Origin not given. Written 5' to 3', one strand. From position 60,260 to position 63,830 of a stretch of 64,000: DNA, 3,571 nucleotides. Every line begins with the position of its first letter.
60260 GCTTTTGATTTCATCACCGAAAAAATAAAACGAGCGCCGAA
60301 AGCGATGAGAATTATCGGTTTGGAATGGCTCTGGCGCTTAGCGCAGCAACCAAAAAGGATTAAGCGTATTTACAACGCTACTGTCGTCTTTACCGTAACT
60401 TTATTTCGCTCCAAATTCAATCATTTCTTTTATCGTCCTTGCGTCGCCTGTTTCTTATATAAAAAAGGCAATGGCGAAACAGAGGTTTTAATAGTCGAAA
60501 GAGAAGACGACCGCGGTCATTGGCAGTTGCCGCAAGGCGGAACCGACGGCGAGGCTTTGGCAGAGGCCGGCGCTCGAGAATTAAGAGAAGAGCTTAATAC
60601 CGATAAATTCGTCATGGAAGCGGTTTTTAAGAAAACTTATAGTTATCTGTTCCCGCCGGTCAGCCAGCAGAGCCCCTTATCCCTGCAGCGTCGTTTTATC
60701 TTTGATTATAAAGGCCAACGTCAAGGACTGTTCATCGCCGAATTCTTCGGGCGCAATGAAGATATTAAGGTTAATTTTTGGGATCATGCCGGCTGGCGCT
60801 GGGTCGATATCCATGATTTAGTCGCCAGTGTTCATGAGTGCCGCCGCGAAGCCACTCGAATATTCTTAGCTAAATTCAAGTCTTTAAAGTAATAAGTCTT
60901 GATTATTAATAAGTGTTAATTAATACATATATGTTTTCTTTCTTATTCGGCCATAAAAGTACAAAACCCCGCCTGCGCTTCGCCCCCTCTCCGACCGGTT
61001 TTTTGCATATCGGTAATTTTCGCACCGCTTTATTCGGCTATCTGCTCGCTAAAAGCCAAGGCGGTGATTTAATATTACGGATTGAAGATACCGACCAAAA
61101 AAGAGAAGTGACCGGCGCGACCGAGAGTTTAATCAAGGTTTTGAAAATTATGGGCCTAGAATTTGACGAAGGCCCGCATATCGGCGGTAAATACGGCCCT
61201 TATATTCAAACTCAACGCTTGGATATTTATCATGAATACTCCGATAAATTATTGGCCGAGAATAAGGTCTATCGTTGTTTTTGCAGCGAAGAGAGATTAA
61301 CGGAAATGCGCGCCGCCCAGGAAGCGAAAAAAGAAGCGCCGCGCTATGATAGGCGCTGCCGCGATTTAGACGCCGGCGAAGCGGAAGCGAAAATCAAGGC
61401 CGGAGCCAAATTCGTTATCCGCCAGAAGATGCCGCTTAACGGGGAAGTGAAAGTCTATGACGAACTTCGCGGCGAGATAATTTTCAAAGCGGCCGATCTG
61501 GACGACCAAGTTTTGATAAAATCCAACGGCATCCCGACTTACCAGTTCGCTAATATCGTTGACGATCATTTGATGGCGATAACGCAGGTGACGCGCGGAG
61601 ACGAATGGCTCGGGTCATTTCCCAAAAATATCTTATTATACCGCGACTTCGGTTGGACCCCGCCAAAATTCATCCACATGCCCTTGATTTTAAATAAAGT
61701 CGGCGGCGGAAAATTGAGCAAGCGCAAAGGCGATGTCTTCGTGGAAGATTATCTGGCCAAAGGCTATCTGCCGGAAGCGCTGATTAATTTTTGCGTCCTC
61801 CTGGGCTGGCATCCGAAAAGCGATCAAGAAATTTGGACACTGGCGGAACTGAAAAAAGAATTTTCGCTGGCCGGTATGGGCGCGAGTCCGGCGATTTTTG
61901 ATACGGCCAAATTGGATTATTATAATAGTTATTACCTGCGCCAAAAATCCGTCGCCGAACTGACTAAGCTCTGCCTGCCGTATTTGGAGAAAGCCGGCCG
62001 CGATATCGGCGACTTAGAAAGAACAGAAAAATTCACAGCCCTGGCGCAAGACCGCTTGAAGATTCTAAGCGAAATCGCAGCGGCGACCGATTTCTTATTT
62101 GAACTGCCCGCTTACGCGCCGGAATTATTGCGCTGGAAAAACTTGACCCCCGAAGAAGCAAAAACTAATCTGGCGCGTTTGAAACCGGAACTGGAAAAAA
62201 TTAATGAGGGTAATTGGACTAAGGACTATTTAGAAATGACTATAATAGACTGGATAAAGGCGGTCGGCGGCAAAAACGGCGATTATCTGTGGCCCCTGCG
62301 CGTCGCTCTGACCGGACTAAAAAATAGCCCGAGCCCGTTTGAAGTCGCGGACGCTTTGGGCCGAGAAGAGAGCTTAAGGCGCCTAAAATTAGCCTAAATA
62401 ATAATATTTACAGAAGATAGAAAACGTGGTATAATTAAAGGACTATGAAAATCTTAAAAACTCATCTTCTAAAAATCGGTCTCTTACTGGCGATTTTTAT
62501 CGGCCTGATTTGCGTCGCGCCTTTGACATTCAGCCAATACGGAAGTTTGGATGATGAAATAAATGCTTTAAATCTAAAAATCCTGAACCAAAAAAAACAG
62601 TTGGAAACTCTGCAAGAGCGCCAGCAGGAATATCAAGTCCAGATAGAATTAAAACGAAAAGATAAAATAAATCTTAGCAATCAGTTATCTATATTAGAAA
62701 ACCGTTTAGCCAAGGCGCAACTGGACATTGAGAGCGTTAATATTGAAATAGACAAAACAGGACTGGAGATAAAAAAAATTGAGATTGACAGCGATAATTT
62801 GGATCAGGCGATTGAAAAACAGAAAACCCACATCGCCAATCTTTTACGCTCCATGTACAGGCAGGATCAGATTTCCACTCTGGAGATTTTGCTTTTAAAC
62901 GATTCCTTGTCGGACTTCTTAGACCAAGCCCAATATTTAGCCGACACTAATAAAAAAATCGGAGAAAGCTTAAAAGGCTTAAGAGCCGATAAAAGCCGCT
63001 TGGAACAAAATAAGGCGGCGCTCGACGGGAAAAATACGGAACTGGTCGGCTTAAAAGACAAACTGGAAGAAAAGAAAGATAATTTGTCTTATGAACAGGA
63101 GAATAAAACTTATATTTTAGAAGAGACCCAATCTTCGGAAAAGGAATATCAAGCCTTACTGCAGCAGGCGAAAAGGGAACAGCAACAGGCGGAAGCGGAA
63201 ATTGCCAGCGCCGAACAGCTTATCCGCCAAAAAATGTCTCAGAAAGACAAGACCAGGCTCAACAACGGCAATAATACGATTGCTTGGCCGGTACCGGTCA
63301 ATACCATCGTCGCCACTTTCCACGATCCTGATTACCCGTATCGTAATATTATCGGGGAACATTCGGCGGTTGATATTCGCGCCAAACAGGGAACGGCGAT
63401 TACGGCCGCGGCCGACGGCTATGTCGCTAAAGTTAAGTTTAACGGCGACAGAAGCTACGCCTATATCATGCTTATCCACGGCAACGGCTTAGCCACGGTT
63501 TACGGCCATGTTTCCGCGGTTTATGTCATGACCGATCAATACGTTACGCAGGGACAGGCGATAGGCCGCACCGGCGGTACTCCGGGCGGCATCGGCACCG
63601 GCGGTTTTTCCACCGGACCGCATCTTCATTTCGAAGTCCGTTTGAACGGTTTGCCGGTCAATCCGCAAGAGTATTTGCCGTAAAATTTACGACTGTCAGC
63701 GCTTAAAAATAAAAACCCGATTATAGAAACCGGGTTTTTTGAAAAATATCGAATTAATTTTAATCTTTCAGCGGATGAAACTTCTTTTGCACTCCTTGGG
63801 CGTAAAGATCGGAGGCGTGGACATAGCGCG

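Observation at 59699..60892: Unusual fusion of a WecG/TagA-type (GT26) glycosyltransferase with a NUDIX hydrolase domain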

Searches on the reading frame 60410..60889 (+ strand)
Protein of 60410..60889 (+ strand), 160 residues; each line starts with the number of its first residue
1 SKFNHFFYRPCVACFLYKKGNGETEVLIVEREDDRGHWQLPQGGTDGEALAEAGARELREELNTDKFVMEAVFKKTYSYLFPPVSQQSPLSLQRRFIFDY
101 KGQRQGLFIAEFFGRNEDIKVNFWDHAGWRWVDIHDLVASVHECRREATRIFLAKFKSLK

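Call 34: search_solved_structures(query=window:60410-60889:+, max_evalue=1, show_alignments=3)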
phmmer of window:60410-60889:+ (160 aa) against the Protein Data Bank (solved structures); distinct sequences matched with E-value up to 1: 42.
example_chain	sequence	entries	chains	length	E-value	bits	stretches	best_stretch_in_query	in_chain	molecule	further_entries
1f3y_A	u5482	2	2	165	3.2e-10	43.6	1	21-148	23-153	DIADENOSINE 5',5'''-P1,P4-TETRAPHOSPHATE HYDROLASE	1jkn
1kt9_A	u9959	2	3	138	8.3e-05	26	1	14-68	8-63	Diadenosine Tetraphosphate Hydrolase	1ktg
6vcn_A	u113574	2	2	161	9.4e-05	25.8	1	8-158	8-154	RNA pyrophosphohydrolase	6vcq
5ygu_B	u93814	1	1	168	0.00022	24.6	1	8-158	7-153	RNA pyrophosphohydrolase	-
4s2v_A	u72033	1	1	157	0.00023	24.6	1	8-158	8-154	RNA pyrophosphohydrolase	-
6d1q_B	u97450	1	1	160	0.00024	24.5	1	8-158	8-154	RNA pyrophosphohydrolase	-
6d1v_B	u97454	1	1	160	0.00024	24.5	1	8-158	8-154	RNA pyrophosphohydrolase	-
4s2w_A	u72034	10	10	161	0.00024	24.5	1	8-158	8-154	RNA pyrophosphohydrolase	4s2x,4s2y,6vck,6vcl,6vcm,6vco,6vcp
2kdv_A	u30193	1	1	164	0.00028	24.3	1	23-158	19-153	RNA pyrophosphohydrolase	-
6d13_B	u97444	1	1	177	0.00035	24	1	8-158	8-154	RNA pyrophosphohydrolase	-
2o1c_A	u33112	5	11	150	0.00093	22.6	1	20-69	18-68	dATP pyrophosphohydrolase | Dihydroneopterin triphosphate diphosphatase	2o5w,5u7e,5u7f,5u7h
3ees_A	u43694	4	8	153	0.0012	22.2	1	5-79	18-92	Probable pyrophosphohydrolase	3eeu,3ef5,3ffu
2kdw_A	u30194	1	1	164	0.0018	21.6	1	23-158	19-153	RNA pyrophosphohydrolase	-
5zrc_A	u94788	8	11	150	0.0045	20.4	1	33-70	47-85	Putative mutator protein MutT2/NUDIX hydrolase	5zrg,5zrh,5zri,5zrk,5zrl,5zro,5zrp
3u53_A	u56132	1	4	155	0.019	18.3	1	13-79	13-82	Bis(5'-nucleosyl)-tetraphosphatase [asymmetrical]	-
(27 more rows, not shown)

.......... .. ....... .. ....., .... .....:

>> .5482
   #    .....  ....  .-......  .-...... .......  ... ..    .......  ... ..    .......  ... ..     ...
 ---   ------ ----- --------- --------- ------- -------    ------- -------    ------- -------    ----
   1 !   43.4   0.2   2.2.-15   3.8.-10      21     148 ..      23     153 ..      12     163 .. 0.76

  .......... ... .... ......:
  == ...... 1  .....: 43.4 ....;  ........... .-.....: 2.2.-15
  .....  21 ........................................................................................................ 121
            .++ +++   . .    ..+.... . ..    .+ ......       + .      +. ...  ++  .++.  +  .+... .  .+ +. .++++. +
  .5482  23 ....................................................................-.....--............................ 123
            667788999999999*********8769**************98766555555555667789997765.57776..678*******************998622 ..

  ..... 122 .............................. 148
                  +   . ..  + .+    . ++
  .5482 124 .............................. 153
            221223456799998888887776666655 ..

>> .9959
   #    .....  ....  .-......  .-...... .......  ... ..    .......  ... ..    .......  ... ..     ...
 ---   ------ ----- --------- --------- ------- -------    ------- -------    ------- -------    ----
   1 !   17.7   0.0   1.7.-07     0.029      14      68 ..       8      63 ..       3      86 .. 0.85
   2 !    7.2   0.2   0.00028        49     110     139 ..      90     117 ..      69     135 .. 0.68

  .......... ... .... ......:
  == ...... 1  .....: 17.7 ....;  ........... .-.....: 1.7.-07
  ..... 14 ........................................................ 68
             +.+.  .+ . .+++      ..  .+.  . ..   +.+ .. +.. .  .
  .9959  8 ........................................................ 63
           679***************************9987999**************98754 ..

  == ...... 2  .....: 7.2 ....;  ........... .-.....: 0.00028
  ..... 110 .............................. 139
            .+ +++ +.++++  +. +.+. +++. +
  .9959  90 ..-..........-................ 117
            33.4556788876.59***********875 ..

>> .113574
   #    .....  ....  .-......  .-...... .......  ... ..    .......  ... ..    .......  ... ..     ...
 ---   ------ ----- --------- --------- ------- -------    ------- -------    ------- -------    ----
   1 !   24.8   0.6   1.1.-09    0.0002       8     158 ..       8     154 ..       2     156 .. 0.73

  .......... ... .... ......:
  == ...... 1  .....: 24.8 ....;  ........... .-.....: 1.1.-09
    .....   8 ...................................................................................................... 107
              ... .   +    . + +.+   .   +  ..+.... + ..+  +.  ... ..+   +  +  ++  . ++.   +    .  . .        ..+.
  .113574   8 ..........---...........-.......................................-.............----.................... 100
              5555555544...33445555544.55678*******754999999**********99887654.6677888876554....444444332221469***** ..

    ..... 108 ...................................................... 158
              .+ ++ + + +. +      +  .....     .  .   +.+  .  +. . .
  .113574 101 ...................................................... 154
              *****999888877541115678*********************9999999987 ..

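Call 63: search_solved_structures(query=A3, max_evalue=0.001, show_alignments=1)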
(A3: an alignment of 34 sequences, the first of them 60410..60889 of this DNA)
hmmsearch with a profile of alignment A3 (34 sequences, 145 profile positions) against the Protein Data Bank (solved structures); distinct sequences matched with E-value up to 0.001: 119 (the best 60 are shown).
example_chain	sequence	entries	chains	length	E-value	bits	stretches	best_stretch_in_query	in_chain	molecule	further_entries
1f3y_A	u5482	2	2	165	2.6e-34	121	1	5-143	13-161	DIADENOSINE 5',5'''-P1,P4-TETRAPHOSPHATE HYDROLASE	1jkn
4s2v_A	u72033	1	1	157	7.7e-28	100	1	5-143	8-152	RNA pyrophosphohydrolase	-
6d1q_B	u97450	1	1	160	8.2e-28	99.9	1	5-143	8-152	RNA pyrophosphohydrolase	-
6d1v_B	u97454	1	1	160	8.2e-28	99.9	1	5-143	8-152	RNA pyrophosphohydrolase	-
4s2w_A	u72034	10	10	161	8.4e-28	99.9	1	5-143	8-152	RNA pyrophosphohydrolase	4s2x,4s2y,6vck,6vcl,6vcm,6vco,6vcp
2kdv_A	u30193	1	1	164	9e-28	99.8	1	5-143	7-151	RNA pyrophosphohydrolase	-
6d13_B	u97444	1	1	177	1.1e-27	99.4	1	5-143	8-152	RNA pyrophosphohydrolase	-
5ygu_B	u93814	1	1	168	1.7e-27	98.9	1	5-143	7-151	RNA pyrophosphohydrolase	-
6vcn_A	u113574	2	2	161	2.2e-27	98.6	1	5-143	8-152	RNA pyrophosphohydrolase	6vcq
2kdw_A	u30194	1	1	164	3e-26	94.8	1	5-143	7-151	RNA pyrophosphohydrolase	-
6dt3_A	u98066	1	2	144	3e-12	49.5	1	8-125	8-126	Nucleoside triphosphatase NudI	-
3oga_A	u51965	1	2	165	6.1e-12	48.5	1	7-125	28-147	Nucleoside triphosphatase nudI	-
1kt9_A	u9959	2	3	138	9.8e-12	47.8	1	12-129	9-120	Diadenosine Tetraphosphate Hydrolase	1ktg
5x1x_A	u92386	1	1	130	3.6e-11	46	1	8-78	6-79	Mutator mutT protein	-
3n77_A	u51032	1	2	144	4.2e-11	45.7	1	8-124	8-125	Nucleoside triphosphatase nudI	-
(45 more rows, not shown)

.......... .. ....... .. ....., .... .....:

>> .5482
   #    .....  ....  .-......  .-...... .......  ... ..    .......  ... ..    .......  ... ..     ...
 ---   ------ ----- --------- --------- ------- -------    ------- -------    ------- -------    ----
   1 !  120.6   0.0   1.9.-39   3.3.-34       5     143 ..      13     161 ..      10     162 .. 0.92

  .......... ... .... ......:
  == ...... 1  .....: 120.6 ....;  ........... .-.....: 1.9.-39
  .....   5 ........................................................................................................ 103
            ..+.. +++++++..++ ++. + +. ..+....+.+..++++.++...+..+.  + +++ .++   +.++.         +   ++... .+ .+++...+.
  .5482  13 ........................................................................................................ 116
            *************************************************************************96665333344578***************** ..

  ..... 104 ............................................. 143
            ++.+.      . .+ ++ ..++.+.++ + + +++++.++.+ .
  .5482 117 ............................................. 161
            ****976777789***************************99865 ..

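Call 64: search_protein_families(library=ncbifam, alignment_id=A3, max_evalue=0.001)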
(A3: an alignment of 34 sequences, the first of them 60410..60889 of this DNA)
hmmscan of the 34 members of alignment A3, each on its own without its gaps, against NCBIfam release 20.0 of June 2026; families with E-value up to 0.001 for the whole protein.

A. member 1, window:60410-60889:+ (160 aa): 7 families
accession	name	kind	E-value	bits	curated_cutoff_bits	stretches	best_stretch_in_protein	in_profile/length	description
NF001938.0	PRK00714.1-5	equivalog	1.5e-20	73.2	116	1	4-159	8-169/172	RNA pyrophosphohydrolase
NF001936.0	PRK00714.1-3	equivalog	1.1e-16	61.1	118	1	8-157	6-150/155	RNA pyrophosphohydrolase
NF001937.0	PRK00714.1-4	equivalog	7.5e-12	45.2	139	1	8-157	7-152/161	RNA pyrophosphohydrolase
NF001935.0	PRK00714.1-2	equivalog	2.8e-11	43.2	259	1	8-154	7-149/183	RNA pyrophosphohydrolase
NF001934.0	PRK00714.1-1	equivalog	2.3e-07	30.4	241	1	21-158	17-153/176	RNA pyrophosphohydrolase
NF006961.0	PRK09438.1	equivalog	3.8e-07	29.7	103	1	23-139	19-131/151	dihydroneopterin triphosphate diphosphatase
NF006530.0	PRK08999.1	equivalog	0.00021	20.5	245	1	24-79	18-77/315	Nudix family hydrolase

B. families by the number of members that match (of 34 scanned): 28 families (the first 25 are shown)
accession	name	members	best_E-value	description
NF001936.0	PRK00714.1-3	34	3.8e-30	RNA pyrophosphohydrolase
NF001938.0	PRK00714.1-5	34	1e-29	RNA pyrophosphohydrolase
NF001935.0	PRK00714.1-2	34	1.2e-24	RNA pyrophosphohydrolase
NF001937.0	PRK00714.1-4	34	1.3e-22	RNA pyrophosphohydrolase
NF001934.0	PRK00714.1-1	34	5e-20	RNA pyrophosphohydrolase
NF006961.0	PRK09438.1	34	1.7e-14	dihydroneopterin triphosphate diphosphatase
NF006530.0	PRK08999.1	30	2.8e-13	Nudix family hydrolase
NF012016.0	PRK15472.1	28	5.2e-11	nucleoside triphosphatase NudI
NF007834.0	PRK10546.1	25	1.1e-10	pyrimidine (deoxy)nucleoside triphosphate diphosphatase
NF008044.0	PRK10776.1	24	4.4e-13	8-oxo-dGTP diphosphatase MutT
TIGR00586.1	mutt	24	5.4e-12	8-oxo-dGTP diphosphatase MutT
NF041652.1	Nud_hyd_Dein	21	1.7e-08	Nudix hydrolase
NF008736.0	PRK11762.1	18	8.5e-07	ADP compounds hydrolase NudE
TIGR02705.1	nudix_YtkD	14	1.4e-06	RNA deprotection pyrophosphohydrolase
NF052459.1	OxoGTPPhMutT1Mycb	13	5.1e-08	8-oxo-(d)GTP phosphatase MutT1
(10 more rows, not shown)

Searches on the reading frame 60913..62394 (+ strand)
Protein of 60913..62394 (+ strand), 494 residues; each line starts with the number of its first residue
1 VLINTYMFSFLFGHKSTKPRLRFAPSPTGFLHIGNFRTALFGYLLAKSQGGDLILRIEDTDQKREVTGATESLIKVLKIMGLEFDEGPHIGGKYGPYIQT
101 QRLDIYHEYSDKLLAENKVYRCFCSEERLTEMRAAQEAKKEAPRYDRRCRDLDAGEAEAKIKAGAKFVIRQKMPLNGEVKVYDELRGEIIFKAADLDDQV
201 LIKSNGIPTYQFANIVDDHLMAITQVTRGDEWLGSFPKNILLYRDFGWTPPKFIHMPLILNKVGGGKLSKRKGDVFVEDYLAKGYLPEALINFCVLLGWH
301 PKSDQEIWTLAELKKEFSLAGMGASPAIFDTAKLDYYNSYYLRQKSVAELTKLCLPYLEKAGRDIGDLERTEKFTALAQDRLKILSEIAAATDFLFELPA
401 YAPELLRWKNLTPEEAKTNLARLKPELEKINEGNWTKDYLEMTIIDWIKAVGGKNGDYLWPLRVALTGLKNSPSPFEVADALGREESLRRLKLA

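Call 47: search_protein_families(library=pfam, proteins=[window:60913-62394:+], max_evalue=0.0001)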
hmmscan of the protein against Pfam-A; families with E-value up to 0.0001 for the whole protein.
window:60913-62394:+ (494 aa): 2 families
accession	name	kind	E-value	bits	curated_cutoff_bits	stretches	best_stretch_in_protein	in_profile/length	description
PF00749.27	tRNA-synt_1c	-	5e-95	318.5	23.4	1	20-335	3-313/314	tRNA synthetases class I (E and Q), catalytic domain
PF19269.4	Anticodon_2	-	1.5e-31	110.1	23.6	1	349-493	1-139/141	Anticodon binding domain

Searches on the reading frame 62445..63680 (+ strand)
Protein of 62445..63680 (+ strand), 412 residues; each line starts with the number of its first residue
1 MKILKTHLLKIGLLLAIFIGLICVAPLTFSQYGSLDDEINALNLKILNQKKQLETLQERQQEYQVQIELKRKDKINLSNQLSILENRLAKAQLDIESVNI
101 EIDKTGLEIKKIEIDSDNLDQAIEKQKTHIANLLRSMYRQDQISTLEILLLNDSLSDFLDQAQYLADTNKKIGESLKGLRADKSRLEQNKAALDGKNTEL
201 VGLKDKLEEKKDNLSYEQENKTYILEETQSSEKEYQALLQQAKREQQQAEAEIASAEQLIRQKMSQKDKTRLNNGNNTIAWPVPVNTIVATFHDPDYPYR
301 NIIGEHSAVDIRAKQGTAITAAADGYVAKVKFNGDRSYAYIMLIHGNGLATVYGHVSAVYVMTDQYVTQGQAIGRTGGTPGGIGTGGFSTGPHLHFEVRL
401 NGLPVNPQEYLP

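Call 47: search_protein_families(library=pfam, proteins=[window:62445-63680:+], max_evalue=0.0001)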
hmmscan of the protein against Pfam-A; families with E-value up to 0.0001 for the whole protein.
window:62445-63680:+ (412 aa): 1 family
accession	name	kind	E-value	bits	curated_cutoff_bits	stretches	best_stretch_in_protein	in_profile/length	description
PF01551.29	Peptidase_M23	-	4.1e-24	85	28.7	1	305-407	2-96/96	Peptidase family M23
